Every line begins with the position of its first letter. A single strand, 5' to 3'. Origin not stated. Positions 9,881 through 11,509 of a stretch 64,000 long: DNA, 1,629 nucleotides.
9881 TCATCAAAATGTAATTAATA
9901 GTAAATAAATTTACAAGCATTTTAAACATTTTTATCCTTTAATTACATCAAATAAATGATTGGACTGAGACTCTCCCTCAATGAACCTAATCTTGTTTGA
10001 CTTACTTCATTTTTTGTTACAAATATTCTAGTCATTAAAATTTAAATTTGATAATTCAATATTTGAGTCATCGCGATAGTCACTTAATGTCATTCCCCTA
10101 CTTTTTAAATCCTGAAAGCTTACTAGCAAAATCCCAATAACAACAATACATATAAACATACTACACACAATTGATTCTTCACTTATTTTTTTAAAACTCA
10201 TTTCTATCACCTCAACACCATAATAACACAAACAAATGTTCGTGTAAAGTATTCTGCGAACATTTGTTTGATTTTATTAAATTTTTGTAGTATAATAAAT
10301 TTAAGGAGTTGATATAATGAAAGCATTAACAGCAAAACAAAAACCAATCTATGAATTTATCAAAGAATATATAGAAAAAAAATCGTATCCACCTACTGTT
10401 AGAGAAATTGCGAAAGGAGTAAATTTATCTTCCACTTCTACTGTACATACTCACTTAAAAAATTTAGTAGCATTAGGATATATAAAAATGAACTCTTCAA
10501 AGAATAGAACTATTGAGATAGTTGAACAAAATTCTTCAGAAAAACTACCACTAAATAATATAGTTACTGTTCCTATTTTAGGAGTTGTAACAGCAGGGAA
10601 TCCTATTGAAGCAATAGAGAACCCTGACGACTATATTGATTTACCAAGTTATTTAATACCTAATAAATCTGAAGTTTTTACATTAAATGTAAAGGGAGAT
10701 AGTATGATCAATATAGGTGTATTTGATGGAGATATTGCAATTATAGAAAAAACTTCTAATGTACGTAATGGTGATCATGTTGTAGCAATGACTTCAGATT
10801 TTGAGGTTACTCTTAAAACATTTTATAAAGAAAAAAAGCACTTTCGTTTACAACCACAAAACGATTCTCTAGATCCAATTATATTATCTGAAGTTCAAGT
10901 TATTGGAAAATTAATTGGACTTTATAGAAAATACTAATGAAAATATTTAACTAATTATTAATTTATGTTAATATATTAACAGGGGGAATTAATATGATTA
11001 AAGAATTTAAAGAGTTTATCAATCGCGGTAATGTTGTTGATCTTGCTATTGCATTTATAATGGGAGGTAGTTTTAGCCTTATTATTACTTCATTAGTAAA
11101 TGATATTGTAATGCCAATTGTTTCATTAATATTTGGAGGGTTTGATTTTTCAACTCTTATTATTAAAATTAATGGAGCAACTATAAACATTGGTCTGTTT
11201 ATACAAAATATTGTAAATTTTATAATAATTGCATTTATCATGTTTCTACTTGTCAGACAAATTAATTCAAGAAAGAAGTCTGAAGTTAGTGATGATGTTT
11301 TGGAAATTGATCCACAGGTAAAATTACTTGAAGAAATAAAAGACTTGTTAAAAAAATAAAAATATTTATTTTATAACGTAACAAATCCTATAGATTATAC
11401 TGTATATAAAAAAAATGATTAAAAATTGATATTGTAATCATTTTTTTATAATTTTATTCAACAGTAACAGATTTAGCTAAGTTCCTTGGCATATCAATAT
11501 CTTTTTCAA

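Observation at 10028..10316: Compact SOS switch: twin inverted Cheo boxes controlling lexA and a divergent 57-aa single-TM protein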

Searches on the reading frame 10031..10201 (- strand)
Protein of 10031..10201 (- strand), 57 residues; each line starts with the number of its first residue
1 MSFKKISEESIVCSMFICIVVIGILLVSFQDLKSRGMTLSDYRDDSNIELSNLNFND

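Call 7: search_protein_families(library=pfam, proteins=[window:10031-10201:-], max_evalue=1)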
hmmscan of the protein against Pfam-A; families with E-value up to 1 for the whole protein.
seq(57 aa): 1 family
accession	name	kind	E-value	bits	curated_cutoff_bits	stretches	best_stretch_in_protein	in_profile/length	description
PF00319.23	SRF-TF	-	0.24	11.3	26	1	3-22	20-39/48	SRF-type transcription factor (DNA-binding and dimerisation domain)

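Call 8: search_protein_families(library=ncbifam, proteins=[window:10031-10201:-], max_evalue=1)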
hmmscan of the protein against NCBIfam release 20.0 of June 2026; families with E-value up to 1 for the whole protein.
seq(57 aa): 0 families
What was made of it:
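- It has no recognisable interaction domain (calls 7, 8).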

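Call 10: find_homologous_proteins(query=window:10031-10201:-, max_evalue=10)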
Query seq(57 aa) (57 aa): 1 proteins with E <= 10 among 1 candidates.
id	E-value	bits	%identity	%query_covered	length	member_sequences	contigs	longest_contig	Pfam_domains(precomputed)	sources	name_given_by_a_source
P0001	2.0e-28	113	100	100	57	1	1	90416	-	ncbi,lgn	ncbi:MAG: hypothetical protein ACK5NF_04370 [Bacilli bacterium]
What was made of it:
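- Tried and rejected: It returned only the protein itself (call 10).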

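Call 19: find_homologous_proteins(query=A1, max_evalue=1)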
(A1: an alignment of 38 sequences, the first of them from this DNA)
Query A1 (38 sequences) (57 aa, profile of the alignment): 46 proteins with E <= 1 among 883 candidates.
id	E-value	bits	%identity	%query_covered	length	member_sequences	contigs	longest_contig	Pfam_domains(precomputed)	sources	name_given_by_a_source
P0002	1.4e-10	58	39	28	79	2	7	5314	-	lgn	-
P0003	1.3e-9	55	67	11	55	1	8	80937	-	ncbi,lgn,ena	-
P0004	3.4e-9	54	-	-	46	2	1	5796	-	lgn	-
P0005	3.5e-9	54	-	-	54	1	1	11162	-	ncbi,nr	ncbi:MAG: hypothetical protein PHE54_03710 [Bacilli bacterium]|nr:hypothetical protein [Bacilli bact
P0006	5.3e-9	53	-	-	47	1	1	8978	-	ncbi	-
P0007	6.4e-9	53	67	11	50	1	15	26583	-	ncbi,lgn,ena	-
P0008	2.9e-8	51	-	-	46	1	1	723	-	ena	-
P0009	3.8e-8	51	-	-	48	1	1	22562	-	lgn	-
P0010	1.2e-7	49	-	-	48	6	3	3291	-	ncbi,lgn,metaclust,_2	metaclust:\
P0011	2.4e-7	48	57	12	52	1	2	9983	-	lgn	-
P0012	4.1e-7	47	-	-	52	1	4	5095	-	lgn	-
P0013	5.5e-7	47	-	-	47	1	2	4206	-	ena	-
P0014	7.7e-7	47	-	-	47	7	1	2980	-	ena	-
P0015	1.2e-6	46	-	-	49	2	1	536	-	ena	-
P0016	1.3e-6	46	-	-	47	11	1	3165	-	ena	-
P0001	7.5e-3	34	100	100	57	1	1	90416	-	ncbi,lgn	ncbi:MAG: hypothetical protein ACK5NF_04370 [Bacilli bacterium]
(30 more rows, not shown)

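Call 36: find_encoding_contigs(protein=P0001, flank=3000, max_places=3)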
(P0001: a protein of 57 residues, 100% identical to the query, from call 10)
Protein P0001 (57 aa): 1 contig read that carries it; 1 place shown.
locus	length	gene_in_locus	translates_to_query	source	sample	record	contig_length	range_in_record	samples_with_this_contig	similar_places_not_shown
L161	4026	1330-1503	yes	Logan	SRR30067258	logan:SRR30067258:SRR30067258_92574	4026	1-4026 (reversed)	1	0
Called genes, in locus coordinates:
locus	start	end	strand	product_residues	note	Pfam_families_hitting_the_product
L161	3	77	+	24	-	?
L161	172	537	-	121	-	PF01741:MscL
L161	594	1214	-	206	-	PF01726:LexA_DNA_bind, PF00717:Peptidase_S24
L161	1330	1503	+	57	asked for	-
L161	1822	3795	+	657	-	PF00456:Transketolase_N, PF13292:DXP_synthase_N (faint), PF02779:Transket_pyr, PF02780:Transketolase_C (weak), PF22613:Transketolase_C_1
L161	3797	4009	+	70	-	-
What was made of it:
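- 10028..10201 (-): Small gene, 57 aa plus stop: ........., then TM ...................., then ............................. Annotated as a hypothetical protein (call 10) and called on a Logan contig (call 36).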

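Call 46: search_protein_representatives(protein=window:10031-10201:-)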
Query: 57 residues. Proteins with E-value up to 0.001 (for the whole library): 2; up to 1e-10: 2; up to 1e-30: 0. The best 2 are listed.
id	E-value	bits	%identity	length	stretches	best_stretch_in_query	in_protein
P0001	6.5e-29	113.0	100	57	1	1-57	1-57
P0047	8.1e-11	56.8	-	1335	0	-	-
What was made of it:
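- On SosA family (staphylococcal): No hit beyond self in calls 10 and 46.
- Closest known: SosA of Staphylococcus aureus. Different: An exhaustive search found no sequence similarity (call 46).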

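Call 51: search_protein_families(library=pfam, alignment_id=A1, max_evalue=0.01)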
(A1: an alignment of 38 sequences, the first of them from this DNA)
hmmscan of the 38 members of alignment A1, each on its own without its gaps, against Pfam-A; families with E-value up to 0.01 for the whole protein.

A. member 1, seq(57 aa): 0 families

B. families by the number of members that match (of 38 scanned): 2 families
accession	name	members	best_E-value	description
PF06143.16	Baculo_11_kDa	3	0.0019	Baculovirus 11 kDa family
PF13980.11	UPF0370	1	0.0021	Uncharacterised protein family (UPF0370)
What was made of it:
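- On YneA family: The same holds for 38 slot proteins (call 51).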

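Call 52: search_protein_families(library=ncbifam, alignment_id=A1, max_evalue=0.01)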
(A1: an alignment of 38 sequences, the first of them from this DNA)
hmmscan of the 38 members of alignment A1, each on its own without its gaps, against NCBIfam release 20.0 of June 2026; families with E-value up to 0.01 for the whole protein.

A. member 1, seq(57 aa): 0 families

B. families by the number of members that match (of 38 scanned): 2 families
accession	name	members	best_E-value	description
NF010185.0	PRK13664.1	1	0.0024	hypothetical protein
NF033631.1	SLATT_5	1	0.0051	SLATT domain-containing protein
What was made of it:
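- The protein has no homology to YneA, SosA or anything else (calls 7, 8, 46, 51, 52), so the functional assignment rests on position and architecture only.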

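Call 60: predict_structure(protein=window:10031-10201:-)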
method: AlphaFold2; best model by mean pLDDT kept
length: 57 residues; sequences in the alignment: 1
mean_pLDDT: 74.5   pTM: 0.40
mean pLDDT of the five models: 74.5, 73.7, 72.1, 71.5, 71.1
residues with pLDDT >= 90: 20; 70-90: 9; 50-70: 27; < 50: 1
segments of 3 or more residues with pLDDT < 50: none
pLDDT, mean of each block of 10 residues (from residue 1): 78 96 92 64 55 57
secondary structure, 60 per line:
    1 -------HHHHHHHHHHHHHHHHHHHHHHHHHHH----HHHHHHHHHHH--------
elements in order: H8-34 H39-49
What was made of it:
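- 10028..10201 (-): AF2 predicts helix 8-34, with mean pLDDT of 92-96 over residues 11-30 (call 60).
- On lexA-adjacent SOS division inhibitors (functional class: YneA, SosA, ChiZ, DivS): AF2 predicts a helix over 8-34 (call 60).
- AF2 predicts a helix over residues 8-34, extending past the membrane core (call 60).
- Tried and rejected: The tail has low confidence (call 60) and was not taken to a fold search.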

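Call 62: search_protein_families(library=phrogs, proteins=[window:10031-10201:-], max_evalue=0.1)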
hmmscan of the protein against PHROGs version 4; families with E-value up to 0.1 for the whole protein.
seq(57 aa): 0 families

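Call 63: search_solved_structures(query=window:10031-10201:-, max_evalue=1)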
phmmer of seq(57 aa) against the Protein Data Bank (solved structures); distinct sequences matched with E-value up to 1: 0.

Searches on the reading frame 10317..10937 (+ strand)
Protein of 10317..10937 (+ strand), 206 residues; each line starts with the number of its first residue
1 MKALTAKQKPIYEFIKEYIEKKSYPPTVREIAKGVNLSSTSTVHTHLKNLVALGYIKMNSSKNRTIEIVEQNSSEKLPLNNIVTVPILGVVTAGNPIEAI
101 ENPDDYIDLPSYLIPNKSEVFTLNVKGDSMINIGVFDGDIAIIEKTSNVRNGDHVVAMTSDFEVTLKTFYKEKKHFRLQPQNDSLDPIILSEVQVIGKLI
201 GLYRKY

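Call 7: search_protein_families(library=pfam, proteins=[window:10317-10937:+], max_evalue=1)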
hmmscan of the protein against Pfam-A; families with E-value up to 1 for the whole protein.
window:10317-10937:+ (206 aa): 15 families
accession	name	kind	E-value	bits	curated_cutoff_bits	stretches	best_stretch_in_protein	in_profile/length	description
PF00717.28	Peptidase_S24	-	8.8e-32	109.7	23.3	1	86-200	1-116/116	Peptidase S24-like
PF01726.22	LexA_DNA_bind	-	6.5e-21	74.3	23.7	1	1-65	1-65/65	LexA DNA binding domain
PF13412.12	HTH_24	-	9e-05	22.4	21.9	1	27-57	19-48/48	Winged helix-turn-helix DNA-binding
PF13730.12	HTH_36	-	0.0004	20.6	25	1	5-56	4-55/55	Helix-turn-helix domain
PF09339.16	HTH_IclR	-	0.0035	17.5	22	1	25-57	18-49/52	IclR helix-turn-helix domain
PF01022.26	HTH_5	-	0.0056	17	22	1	27-57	17-46/47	Bacterial regulatory protein, arsR family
PF12802.13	MarR_2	-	0.016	15.8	27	1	26-57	21-51/61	MarR family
PF21984.2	DnaD_N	-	0.024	15.2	27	1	15-73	25-82/101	DnaD N-terminal domain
PF13463.12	HTH_27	-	0.029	15.1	22.2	1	25-63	18-56/68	Winged helix DNA-binding domain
PF01030.30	Recep_L_domain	-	0.036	14.6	21.8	1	21-96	22-97/112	Receptor L domain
PF08279.18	HTH_11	-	0.037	14.4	25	1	18-57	8-45/55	HTH domain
PF14493.12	HTH_40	-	0.046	14.4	27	1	27-60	14-47/89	Helix-turn-helix domain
PF25212.1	HVO_A0114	-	0.11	12.8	27.6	1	23-64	34-74/84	HVO_A0114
PF00196.25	GerE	-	0.19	11.8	23.5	1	27-51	19-42/57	Bacterial regulatory proteins, luxR family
PF24033.1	DUF7342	-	0.23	11.9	31.6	1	15-65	7-56/150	Family of unknown function (DUF7342)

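Call 8: search_protein_families(library=ncbifam, proteins=[window:10317-10937:+], max_evalue=1)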
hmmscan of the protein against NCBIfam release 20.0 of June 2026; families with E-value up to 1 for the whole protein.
window:10317-10937:+ (206 aa): 5 families
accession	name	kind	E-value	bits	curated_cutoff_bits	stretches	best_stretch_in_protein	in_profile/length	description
TIGR00498.1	lexA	equivalog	6.1e-61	205.6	110.95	1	1-205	1-201/203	transcriptional repressor LexA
NF007621.2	PRK10276.1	subfamily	1.2e-18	67.3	110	1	93-194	2-102/115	translesion error-prone DNA polymerase V autoproteolytic subunit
NF053609.1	Sul12a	equivalog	0.029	14.6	150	1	27-77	21-70/103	Sul12a family chromatin-organizing protein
NF040939.2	trans_reg_lrs14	equivalog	0.047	13.7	90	1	21-64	32-74/103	Lrs14 family HTH-type transcriptional regulator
NF052281.1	rhizopine_MocR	equivalog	0.07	11.7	650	1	12-77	24-93/479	rhizopine catabolism transcriptional regulator MocR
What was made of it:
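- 10317..10937 (+): lexA, 206 aa, with an Ala-Gly cleavage site (VTAG), GDSM serine and LKTF lysine. Calls 7, 8.
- Checked: ORF 10317-10937 matches TIGR00498 (equivalog) at 205.6 bits against a cutoff of 110.95 (call 8).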

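Call 9: find_related_loci(query=window:10317-10937:+, collection=genome_contigs, flank=3000)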
Query window:10317-10937:+ (206 aa) in genome_contigs; peptide patterns used: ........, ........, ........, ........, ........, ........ (x = any residue, [..] = any of these).
538 stretches matched a pattern; 365 encode a relative of the query (tblastn E <= 1e-3); the best 80 are kept; 80 distinct loci.
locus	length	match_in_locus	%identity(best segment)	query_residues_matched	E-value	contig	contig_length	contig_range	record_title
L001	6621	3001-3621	73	1-206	5e-100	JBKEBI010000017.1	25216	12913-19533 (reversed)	MAG: Bacilli bacterium isolate VLC_076 k121_52521, whole genome shotgun sequence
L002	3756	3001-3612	57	1-205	4e-77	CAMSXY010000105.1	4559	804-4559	MAG TPA_asm: uncultured Bacillales bacterium isolate ERR9465699_bin.50_metawrap_v1.3_MAG genome assembly, contig: NODE.1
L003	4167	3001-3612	59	1-205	1e-76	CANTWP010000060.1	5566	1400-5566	MAG: uncultured Bacilli bacterium isolate dsm_us_coassembly__bin58 genome assembly, contig: dsm_us_coassembly__k59_38360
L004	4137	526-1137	59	1-205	2e-76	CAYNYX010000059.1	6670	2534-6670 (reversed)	MAG TPA_asm: uncultured Muribaculaceae bacterium isolate SRP192927_co3_631 genome assembly, contig: NODE_32580_length_66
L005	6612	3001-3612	60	1-205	2e-76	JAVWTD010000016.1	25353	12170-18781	MAG: Bacilli bacterium isolate CGS3Y3-bin41 NODE_1269_length_25353_cov_12.553087, whole genome shotgun sequence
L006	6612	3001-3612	59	1-205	6e-76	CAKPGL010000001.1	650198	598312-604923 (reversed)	MAG: uncultured Bacilli bacterium isolate REFINED_METABAT215_TOP10_CONTIGS_1500_ASSEMBLY_K77_MERGED__Hadza_MoBio_hadza-I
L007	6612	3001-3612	58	1-205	3e-75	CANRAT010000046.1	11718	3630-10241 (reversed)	MAG: uncultured Bacilli bacterium isolate Lapin-016__bin53 genome assembly, contig: Lapin-016__NODE_4989_length_11718_co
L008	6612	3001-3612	58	1-205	2e-75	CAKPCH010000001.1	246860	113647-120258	MAG: uncultured Bacilli bacterium isolate REFINED_METABAT215_TOP10_CONTIGS_1500_ASSEMBLY_K77_MERGED__Hadza_MoBio_hadza-I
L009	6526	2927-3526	58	5-205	6e-75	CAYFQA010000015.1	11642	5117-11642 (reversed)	MAG TPA_asm: uncultured Muribaculaceae bacterium isolate ERP107106_co1_195 genome assembly, contig: NODE_5408_length_116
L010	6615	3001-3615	56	1-206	6e-75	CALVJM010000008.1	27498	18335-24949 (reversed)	MAG: uncultured Bacilli bacterium isolate BRZ_F__bin63 genome assembly, contig: BRZ_F__NODE_2035_length_27498_cov_5.4627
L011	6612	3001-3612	57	1-205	5e-75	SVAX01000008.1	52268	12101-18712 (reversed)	MAG: Bacillota bacterium isolate SIG213 NODE_14918_length_52268_cov_8.519706, whole genome shotgun sequence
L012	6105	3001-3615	59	2-205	4e-75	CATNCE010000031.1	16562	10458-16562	MAG TPA_asm: uncultured Bacilli bacterium isolate MGG24433_1680015443 genome assembly, contig: SRR10593855_2277, whole g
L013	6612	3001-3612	57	1-205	1e-74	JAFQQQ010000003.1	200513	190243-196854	MAG: Bacilli bacterium isolate RGIG2062 Goat_Colon-2__c190, whole genome shotgun sequence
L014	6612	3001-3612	56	1-205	9e-75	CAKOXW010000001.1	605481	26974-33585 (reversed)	MAG: uncultured Bacilli bacterium isolate REFINED_METABAT215_TOP10_CONTIGS_1500_ASSEMBLY_K77_MERGED__Hadza_MoBio_hadza-I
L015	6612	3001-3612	59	1-205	1e-74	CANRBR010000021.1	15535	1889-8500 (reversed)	MAG: uncultured Bacilli bacterium isolate Lapin-028__bin7 genome assembly, contig: Lapin-028__NODE_4275_length_15535_cov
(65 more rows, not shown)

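Call 22: find_related_loci(query=window:10317-10937:+, collection=metagenome_contigs, flank=1500)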
Query window:10317-10937:+ (206 aa) in metagenome_contigs; peptide patterns used: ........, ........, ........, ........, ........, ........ (x = any residue, [..] = any of these).
600 stretches matched a pattern (row limit reached: there are more); 383 encode a relative of the query (tblastn E <= 1e-3); the best 80 are kept; 80 distinct loci.
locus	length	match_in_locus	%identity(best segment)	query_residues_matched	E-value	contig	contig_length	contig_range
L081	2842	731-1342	56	1-205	4e-75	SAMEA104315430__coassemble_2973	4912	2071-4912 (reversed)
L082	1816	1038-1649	58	1-205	8e-78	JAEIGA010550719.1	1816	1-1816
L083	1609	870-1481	57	1-205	2e-78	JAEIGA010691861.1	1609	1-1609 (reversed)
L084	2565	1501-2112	56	1-205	6e-75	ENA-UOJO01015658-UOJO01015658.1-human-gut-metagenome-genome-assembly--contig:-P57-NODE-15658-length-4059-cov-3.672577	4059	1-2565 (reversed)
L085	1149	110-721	57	1-205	3e-80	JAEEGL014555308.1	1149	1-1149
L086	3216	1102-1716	55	1-206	1e-74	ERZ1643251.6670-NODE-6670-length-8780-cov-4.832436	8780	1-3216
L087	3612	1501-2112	57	1-205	3e-74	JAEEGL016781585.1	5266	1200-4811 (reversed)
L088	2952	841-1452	57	1-205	2e-74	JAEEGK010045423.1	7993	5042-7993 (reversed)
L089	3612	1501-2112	58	1-205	3e-74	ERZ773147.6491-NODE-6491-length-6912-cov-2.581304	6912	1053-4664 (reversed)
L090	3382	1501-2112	56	1-205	3e-74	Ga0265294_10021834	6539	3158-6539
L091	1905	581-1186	57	4-206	1e-76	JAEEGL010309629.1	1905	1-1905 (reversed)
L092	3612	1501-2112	56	1-205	8e-74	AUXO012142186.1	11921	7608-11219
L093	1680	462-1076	54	1-206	7e-77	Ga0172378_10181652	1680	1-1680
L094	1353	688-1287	56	4-205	6e-78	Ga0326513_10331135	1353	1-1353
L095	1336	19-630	57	1-205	1e-77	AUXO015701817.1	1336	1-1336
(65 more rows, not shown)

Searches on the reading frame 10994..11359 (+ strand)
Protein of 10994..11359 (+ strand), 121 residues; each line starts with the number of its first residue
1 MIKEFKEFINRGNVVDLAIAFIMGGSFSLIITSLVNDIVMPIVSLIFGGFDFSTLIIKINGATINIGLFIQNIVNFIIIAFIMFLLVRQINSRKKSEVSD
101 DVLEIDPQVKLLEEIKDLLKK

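Call 7: search_protein_families(library=pfam, proteins=[window:10994-11359:+], max_evalue=1)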
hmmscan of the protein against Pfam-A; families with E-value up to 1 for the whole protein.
window:10994-11359:+ (121 aa): 5 families
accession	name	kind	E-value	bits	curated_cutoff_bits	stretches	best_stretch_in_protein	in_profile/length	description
PF01741.23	MscL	-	1.1e-37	129.6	27.4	1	1-120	1-123/123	Large-conductance mechanosensitive channel, MscL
PF14752.11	RBP_receptor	-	0.014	14.5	25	1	62-97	382-417/605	Retinol binding protein receptor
PF07178.16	TraL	-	0.29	11.9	24.4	1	62-98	26-62/90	TraL protein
PF03273.18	Baculo_gp64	-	0.47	9.5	27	1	67-94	506-533/534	Baculovirus gp64 envelope glycoprotein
PF12669.12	FeoB_associated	-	0.74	10.6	27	1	72-97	2-27/44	FeoB-associated Cys-rich membrane protein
